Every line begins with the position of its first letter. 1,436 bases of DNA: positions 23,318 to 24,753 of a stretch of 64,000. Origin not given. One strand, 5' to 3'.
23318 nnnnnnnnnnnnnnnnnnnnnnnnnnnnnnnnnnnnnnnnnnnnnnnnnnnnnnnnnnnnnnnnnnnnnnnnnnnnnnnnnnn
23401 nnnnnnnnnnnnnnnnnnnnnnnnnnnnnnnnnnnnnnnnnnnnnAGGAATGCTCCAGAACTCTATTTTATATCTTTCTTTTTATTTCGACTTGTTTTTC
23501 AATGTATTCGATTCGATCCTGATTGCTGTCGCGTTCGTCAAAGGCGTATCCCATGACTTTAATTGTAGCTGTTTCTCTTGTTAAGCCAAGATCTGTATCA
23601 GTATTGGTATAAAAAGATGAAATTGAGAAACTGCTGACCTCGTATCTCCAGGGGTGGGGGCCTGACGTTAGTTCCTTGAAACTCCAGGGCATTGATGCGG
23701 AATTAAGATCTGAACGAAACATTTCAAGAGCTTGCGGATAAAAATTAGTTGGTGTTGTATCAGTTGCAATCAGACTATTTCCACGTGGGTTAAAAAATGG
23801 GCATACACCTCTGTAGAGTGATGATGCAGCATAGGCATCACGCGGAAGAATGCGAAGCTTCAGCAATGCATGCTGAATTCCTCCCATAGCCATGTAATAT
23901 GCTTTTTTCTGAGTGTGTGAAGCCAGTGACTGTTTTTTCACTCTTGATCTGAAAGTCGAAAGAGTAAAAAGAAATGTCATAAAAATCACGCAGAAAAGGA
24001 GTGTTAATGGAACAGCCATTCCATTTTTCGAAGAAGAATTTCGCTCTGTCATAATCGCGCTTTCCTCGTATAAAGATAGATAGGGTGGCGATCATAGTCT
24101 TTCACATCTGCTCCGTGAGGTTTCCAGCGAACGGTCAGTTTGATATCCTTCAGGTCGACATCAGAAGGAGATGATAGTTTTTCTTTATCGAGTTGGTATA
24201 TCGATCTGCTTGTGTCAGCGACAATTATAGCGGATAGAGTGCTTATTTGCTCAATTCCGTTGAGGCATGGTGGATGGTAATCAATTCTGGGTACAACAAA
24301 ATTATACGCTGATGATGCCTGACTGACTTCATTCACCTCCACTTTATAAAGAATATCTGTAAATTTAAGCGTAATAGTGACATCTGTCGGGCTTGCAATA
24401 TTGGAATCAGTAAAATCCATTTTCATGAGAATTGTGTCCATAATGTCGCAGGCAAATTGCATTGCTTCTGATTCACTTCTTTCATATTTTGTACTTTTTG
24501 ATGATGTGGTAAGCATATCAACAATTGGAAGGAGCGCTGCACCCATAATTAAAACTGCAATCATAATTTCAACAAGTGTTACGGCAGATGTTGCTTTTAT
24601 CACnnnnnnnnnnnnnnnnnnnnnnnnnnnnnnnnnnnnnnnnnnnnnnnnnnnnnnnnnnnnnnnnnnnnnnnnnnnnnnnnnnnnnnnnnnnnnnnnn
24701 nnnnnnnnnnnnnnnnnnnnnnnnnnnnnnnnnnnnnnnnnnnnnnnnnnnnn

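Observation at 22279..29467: Six-gene envelope operon: 1044-aa lipoprotein + two TPR proteins + two pseudopilins with Ala(-1) + a degenerate pseudopilin-like protein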

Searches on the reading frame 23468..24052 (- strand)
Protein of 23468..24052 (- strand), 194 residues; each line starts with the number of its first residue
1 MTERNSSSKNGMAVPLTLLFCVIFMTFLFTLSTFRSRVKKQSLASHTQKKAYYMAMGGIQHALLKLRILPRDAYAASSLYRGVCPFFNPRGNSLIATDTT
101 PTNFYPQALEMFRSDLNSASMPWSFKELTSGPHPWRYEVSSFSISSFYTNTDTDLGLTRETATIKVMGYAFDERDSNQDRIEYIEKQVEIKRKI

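Call 3: search_protein_families(library=pfam, proteins=[window:23468-24052:-], max_evalue=1)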
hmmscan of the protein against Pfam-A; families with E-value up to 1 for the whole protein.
window:23468-24052:- (194 aa): 0 families

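Call 4: search_protein_families(library=ncbifam, proteins=[window:23468-24052:-], max_evalue=1)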
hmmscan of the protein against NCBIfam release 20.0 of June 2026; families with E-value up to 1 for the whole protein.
window:23468-24052:- (194 aa): 0 families

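Call 28: search_solved_structures(query=A4, max_evalue=10)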
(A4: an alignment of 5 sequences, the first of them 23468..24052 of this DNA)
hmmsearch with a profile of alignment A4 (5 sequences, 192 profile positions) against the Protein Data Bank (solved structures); distinct sequences matched with E-value up to 10: 0.

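Call 41: find_homologous_proteins(query=A4, max_evalue=0.01)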
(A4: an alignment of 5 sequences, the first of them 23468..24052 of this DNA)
Query A4 (5 sequences) (194 aa, profile of the alignment): 137 proteins with E <= 0.01 among 1893 candidates; the best 120 are listed.
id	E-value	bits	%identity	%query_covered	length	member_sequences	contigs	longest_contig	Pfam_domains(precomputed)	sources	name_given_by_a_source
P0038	3.4e-91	322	100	100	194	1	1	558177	-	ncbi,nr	ncbi:MAG: hypothetical protein HQM10_05700 [Candidatus Riflebacteria bacterium]|nr:hypothetical prot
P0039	6.5e-91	321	44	97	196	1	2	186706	-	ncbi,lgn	ncbi:MAG: hypothetical protein Kow0029_06460 [Candidatus Rifleibacteriota bacterium]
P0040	5.4e-90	318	70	95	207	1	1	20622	-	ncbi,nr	ncbi:MAG: hypothetical protein HQM08_27560 [Candidatus Riflebacteria bacterium]|nr:hypothetical prot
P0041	6.2e-90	318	39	98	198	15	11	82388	-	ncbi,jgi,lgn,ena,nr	ncbi:MAG TPA: hypothetical protein PLK28_12850 [Candidatus Rifleibacterium sp.]|nr:hypothetical prot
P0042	3.8e-88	312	41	96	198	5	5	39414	-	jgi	-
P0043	2.2e-87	310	40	96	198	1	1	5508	-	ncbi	-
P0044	4.1e-86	306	42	96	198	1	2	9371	-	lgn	-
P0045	9.3e-85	301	41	97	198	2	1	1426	-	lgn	-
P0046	1.6e-84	300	39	96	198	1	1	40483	-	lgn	-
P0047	2.0e-84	300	38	97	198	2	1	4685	-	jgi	jgi:hypothetical protein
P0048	1.9e-83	297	43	97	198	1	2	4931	-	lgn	-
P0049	1.6e-82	294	44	96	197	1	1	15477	-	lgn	-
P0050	1.9e-82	294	43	96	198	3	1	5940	-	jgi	-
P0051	1.8e-79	284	38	98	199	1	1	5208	-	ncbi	-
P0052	6.6e-79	282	42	97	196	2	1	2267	-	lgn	-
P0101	1.4e-48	183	31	94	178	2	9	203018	-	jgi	jgi:hypothetical protein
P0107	2.5e-48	182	34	99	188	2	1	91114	-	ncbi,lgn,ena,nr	ncbi:MAG: hypothetical protein KKB51_20490 [Candidatus Riflebacteria bacterium]|nr:hypothetical prot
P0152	1.8e-40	157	27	95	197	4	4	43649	-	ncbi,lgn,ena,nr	ncbi:MAG: hypothetical protein IKO19_06400 [Candidatus Riflebacteria bacterium]|nr:hypothetical prot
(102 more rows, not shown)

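Call 42: find_encoding_contigs(protein=P0101, flank=10000, max_places=1)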
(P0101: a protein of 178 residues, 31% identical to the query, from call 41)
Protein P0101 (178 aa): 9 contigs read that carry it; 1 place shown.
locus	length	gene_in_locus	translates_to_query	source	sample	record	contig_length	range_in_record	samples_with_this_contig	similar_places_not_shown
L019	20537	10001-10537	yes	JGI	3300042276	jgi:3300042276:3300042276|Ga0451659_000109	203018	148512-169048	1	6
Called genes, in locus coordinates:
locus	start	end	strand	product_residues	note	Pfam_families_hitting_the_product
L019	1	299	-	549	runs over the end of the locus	PF01447:Peptidase_M4, PF02128:Peptidase_M36, PF02868:Peptidase_M4_C (weak)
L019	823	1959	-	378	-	PF03979:Sigma70_r1_1, PF00140:Sigma70_r1_2, PF04542:Sigma70_r2, PF04539:Sigma70_r3, PF04545:Sigma70_r4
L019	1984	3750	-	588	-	PF01807:Zn_ribbon_DnaG, PF08275:DNAG_N, PF01751:Toprim, PF13362:Toprim_3 (weak), PF13662:Toprim_4, PF13155:Toprim_2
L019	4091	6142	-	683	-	-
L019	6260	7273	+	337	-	PF07719:TPR_2 (faint), PF13414:TPR_11 (faint)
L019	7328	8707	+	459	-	PF25063:ARM_TT21_C (weak), PF07719:TPR_2 (faint), PF13428:TPR_14 (faint), PF13432:TPR_16 (faint), PF13646:HEAT_2 (faint), PF14559:TPR_19 (faint)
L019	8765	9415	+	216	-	PF07963:N_methyl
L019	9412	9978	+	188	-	PF07963:N_methyl (weak)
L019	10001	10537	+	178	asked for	-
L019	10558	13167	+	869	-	-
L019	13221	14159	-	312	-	PF00294:PfkB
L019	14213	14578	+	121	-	PF01903:CbiX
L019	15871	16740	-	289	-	PF04536:TPM_phosphatase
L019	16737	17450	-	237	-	PF24481:CT398_CC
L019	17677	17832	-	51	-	-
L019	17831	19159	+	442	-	PF00009:GTP_EFTU (weak), PF01926:MMR_HSR1, PF02421:FeoB_N, PF04548:AIG1, PF00009:GTP_EFTU, PF01926:MMR_HSR1, PF02421:FeoB_N, PF14714:KH_dom-like, +6 more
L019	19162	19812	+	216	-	PF02660:G3P_acyltransf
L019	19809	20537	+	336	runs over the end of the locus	PF01210:NAD_Gly3P_dh_N, PF07479:NAD_Gly3P_dh_C, PF20618:GPD_NAD_C_bact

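Call 43: find_encoding_contigs(protein=P0152, flank=10000, max_places=1)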
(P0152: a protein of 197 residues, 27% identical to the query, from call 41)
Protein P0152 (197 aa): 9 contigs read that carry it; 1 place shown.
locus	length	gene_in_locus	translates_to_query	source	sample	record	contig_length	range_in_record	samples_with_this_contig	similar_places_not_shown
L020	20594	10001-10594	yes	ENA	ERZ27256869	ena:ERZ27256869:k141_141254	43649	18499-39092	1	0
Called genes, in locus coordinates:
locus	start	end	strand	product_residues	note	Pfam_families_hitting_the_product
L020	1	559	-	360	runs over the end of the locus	PF03590:AsnA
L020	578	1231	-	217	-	-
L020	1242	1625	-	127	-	PF04977:DivIC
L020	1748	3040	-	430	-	PF01547:SBP_bac_1, PF13416:SBP_bac_8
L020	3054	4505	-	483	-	PF00528:BPD_transp_1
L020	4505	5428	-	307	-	PF00528:BPD_transp_1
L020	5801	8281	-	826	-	PF00133:tRNA-synt_1, PF01406:tRNA-synt_1e (faint), PF09334:tRNA-synt_1g, PF13603:tRNA-synt_1_2, PF00133:tRNA-synt_1, PF08264:Anticodon_1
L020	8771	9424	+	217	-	-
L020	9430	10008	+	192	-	-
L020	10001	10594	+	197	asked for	-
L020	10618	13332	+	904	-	-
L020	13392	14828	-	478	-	PF01476:LysM, PF23457:LysM2_NFP (faint)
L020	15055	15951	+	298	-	PF02899:Phage_int_SAM_1, PF00589:Phage_integrase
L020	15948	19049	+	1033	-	-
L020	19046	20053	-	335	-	PF00106:adh_short, PF01073:3Beta_HSD, PF01370:Epimerase, PF02719:Polysacc_synt_2, PF04321:RmlD_sub_bind, PF07993:NAD_binding_4 (weak), PF13460:NAD_binding_10 (weak), PF16363:GDP_Man_Dehyd, +1 more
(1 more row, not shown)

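Call 44: find_encoding_contigs(protein=P0107, flank=10000, max_places=1)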
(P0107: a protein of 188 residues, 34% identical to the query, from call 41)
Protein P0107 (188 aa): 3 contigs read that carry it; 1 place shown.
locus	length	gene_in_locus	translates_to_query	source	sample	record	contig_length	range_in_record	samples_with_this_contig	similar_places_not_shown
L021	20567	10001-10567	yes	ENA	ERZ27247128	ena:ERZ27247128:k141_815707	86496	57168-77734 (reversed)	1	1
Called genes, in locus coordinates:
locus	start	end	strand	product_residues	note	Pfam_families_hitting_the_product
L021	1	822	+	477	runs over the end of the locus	-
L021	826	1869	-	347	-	PF07719:TPR_2 (faint), PF13428:TPR_14 (faint)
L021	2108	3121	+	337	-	-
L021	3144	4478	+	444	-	-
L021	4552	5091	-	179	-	PF02834:LigT_PEase, PF10469:AKAP7_NLS (weak), PF13563:2_5_RNA_ligase2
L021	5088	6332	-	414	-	PF00994:MoCF_biosynth, PF18146:CinA_KH, PF02464:CinA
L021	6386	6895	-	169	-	-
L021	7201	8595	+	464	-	-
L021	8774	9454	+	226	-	PF07963:N_methyl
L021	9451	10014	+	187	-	-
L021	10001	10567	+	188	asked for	-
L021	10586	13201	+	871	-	-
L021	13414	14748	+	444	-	PF05697:Trigger_N, PF05698:Trigger_C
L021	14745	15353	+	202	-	PF00574:CLP_protease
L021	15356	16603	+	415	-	PF06689:zf-C4_ClpX, PF05496:RuvB_N (weak), PF01078:Mg_chelatase (faint), PF00004:AAA, PF07724:AAA_2, PF07728:AAA_5 (weak), PF10431:ClpB_D2-small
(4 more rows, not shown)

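Call 59: predict_structure(alignment_id=A7)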
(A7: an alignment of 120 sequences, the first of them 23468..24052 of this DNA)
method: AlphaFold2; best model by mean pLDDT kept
length: 194 residues; sequences in the alignment: 120
mean_pLDDT: 86.7   pTM: 0.76
mean pLDDT of the five models: 86.7, 86.5, 86.5, 86.4, 85.9
residues with pLDDT >= 90: 113; 70-90: 49; 50-70: 31; < 50: 1
segments of 3 or more residues with pLDDT < 50: none
pLDDT, mean of each block of 10 residues (from residue 1): 61 92 98 95 94 97 96 93 78 63 91 94 71 87 84 77 97 85 97 80
secondary structure, 60 per line:
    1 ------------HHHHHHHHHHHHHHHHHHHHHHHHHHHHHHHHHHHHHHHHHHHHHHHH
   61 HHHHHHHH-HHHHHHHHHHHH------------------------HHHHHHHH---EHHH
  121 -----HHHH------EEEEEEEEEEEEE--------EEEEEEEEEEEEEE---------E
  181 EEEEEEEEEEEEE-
elements in order: H13-68 H70-81 H106-113 H126-129 E136-148 E157-170 E180-193

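Call 71: fold_search(model_id=the predicted structure, library=pdb)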
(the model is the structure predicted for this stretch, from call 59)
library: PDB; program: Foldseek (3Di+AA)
matches with E <= 10: 775; with E <= 0.001: 0
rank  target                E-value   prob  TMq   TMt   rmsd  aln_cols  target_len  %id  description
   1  5iv5_BD               6.9e-02  0.41  0.19  0.27   8.0        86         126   13  Cryo-electron microscopy structure of the hexagonal pre-attachment T4 baseplate-tail tube complex (released 2016-05-18)
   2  7pdz_E                8.8e-02  0.89  0.24  0.18   4.5        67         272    9  Structure of capping protein bound to the barbed end of a cytoplasmic actin filament (released 2021-09-01)
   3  6yfc_AA               8.8e-02  0.28  0.18  0.25   7.6        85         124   10  Virus-like particle of bacteriophage AVE019 (released 2020-09-02)
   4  3ub1_A                8.8e-02  0.25  0.17  0.14  11.8        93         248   15  Ntf2 like protein involved in plasmid conjugation (released 2012-02-08)
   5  9ia2_B                9.4e-02  0.95  0.23  0.28   3.2        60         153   10  LpDEM from Escherichia coli (released 2025-12-10)
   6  3aa0_B                1.2e-01  0.60  0.20  0.16   5.3        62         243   10  Crystal structure of Actin Capping Protein in complex with the Cp-binding motif derived from CARMIL (released 2010-08-04)
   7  9i94_B                1.4e-01  0.54  0.22  0.28   4.2        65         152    6  Cryo-EM structure of Shigella flexneri LptDE bound by a Bicyclic peptide molecule (Compound 3) (released 2025-10-15)
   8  2r76_A                1.4e-01  0.44  0.19  0.26   4.0        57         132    7  Crystal structure of the rare lipoprotein B (SO_1173) from Shewanella oneidensis, Northeast Structural Genomics Consor (released 2007-09-25)
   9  5iv8_D                1.4e-01  0.51  0.20  0.25   4.1        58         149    7  The LPS Transporter LptDE from Klebsiella pneumoniae, core complex (released 2016-05-18)
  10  3aa6_B                1.5e-01  0.69  0.21  0.17   4.6        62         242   10  Crystal structure of Actin capping protein in complex with the Cp-binding motif derived from CD2AP (released 2010-08-04)
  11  3ub1_D                1.6e-01  0.18  0.17  0.14  11.8        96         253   14  Ntf2 like protein involved in plasmid conjugation (released 2012-02-08)
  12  7ubn_C                1.7e-01  0.54  0.21  0.04   4.0        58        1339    7  Transcription antitermination complex: NusA-containing "engaged" Qlambda-loading complex (released 2022-09-28)
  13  5d9r                  1.8e-01  0.44  0.20  0.27   8.1        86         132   12  Crystal structure of a conserved domain in the intermembrane space region of the plastid division protein ARC6 (released 2015-11-11)
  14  3ub1_C                1.8e-01  0.06  0.12  0.10  13.2        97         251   14  Ntf2 like protein involved in plasmid conjugation (released 2012-02-08)
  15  5iv9_B                2.0e-01  0.85  0.23  0.29   3.5        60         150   13  The LPS Transporter LptDE from Klebsiella pneumoniae, full-length (released 2016-05-18)
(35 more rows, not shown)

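Call 88: search_protein_families(library=pfam, alignment_id=A7, max_evalue=0.1)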
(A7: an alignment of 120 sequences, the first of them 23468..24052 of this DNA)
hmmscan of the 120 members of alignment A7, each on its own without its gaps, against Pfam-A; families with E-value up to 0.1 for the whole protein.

A. member 1, window:23468-24052:- (194 aa): 0 families

B. families by the number of members that match (of 120 scanned): 19 families
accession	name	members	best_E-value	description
PF11857.13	DUF3377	39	0.0013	Domain of unknown function (DUF3377)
PF20599.3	DUF6796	12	0.0017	Family of unknown function (DUF6796)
PF06667.17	PspB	10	0.014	Phage shock protein B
PF05814.16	Ac76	7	0.016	Orf76 (Ac76)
PF14610.12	Psg1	6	0.001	Ykl077w/Psg1 (Pma1 Stabilization in Golgi)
PF03916.19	NrfD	5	0.026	Polysulphide reductase, NrfD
PF11770.13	GAPT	3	0.025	GRB2-binding adapter (GAPT)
PF14126.11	DUF4293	3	0.028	Domain of unknown function (DUF4293)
PF10915.13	DUF2709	2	0.0021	Protein of unknown function (DUF2709)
PF09802.14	Sec66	2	0.066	Preprotein translocase subunit Sec66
PF02940.20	mRNA_triPase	1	0.0014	mRNA capping enzyme, beta chain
PF20485.3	DUF6724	1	0.021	Family of unknown function (DUF6724)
PF15706.10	TMEM132_C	1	0.038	TMEM132 C-terminal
PF18529.7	MIX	1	0.041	Mitochondrial membrane-anchored proteins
PF25487.1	ETR1_N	1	0.048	Ethylene receptor 1-like, N-terminal domain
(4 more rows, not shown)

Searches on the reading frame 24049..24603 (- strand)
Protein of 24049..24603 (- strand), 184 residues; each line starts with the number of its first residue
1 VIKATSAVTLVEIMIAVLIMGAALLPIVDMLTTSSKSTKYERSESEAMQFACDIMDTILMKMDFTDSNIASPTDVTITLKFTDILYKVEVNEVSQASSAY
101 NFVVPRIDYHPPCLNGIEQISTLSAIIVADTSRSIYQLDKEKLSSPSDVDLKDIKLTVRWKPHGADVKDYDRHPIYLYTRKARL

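Call 3: search_protein_families(library=pfam, proteins=[window:24049-24603:-], max_evalue=1)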
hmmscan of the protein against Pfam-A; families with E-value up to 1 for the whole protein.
window:24049-24603:- (184 aa): 1 family
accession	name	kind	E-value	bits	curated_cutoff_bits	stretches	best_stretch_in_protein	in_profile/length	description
PF07963.17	N_methyl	-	0.022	14.8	21.2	1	6-26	5-25/27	Prokaryotic N-terminal methylation motif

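Call 4: search_protein_families(library=ncbifam, proteins=[window:24049-24603:-], max_evalue=1)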
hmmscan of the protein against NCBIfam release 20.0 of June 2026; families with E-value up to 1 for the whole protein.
window:24049-24603:- (184 aa): 6 families
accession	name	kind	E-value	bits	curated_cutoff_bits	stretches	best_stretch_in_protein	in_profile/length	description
TIGR02523.1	type_IV_pilV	equivalog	2.5e-07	31.3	52.2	1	7-67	3-63/139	type IV pilus modification protein PilV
NF041013.1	T4P_ComGE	equivalog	0.00017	21.7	49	1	6-51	4-49/83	competence type IV pilus minor pilin ComGE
NF047828.1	T3SSXpsI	equivalog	0.0087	16.1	150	0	9-62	5-58/132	type II secretion system protein XpsI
TIGR02599.1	TIGR02599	subfamily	0.061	12.6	256.5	1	7-61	1-55/361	Verru_Chthon cassette protein C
NF040999.1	pilin_ComGC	equivalog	0.077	13.2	75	1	6-39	2-35/84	competence type IV pilus major pilin ComGC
TIGR02532.1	IV_pilin_GFxxxE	domain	0.58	10.1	16.3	0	8-24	4-20/24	prepilin-type N-terminal cleavage/methylation domain-containing protein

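Call 27: search_solved_structures(query=A3, max_evalue=10)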
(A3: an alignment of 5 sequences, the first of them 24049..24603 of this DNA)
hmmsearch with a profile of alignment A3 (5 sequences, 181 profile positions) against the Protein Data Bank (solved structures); distinct sequences matched with E-value up to 10: 3.
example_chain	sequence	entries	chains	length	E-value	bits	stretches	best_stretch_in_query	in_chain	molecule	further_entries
9laa_A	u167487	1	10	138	0.91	12.4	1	2-30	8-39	Type IV pilin protein PilA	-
9egp_A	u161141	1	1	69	1.2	12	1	2-30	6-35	Geopilin domain 1 protein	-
5drv_A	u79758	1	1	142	2.2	11.2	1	68-128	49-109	Ras GTPase-activating protein-binding protein 2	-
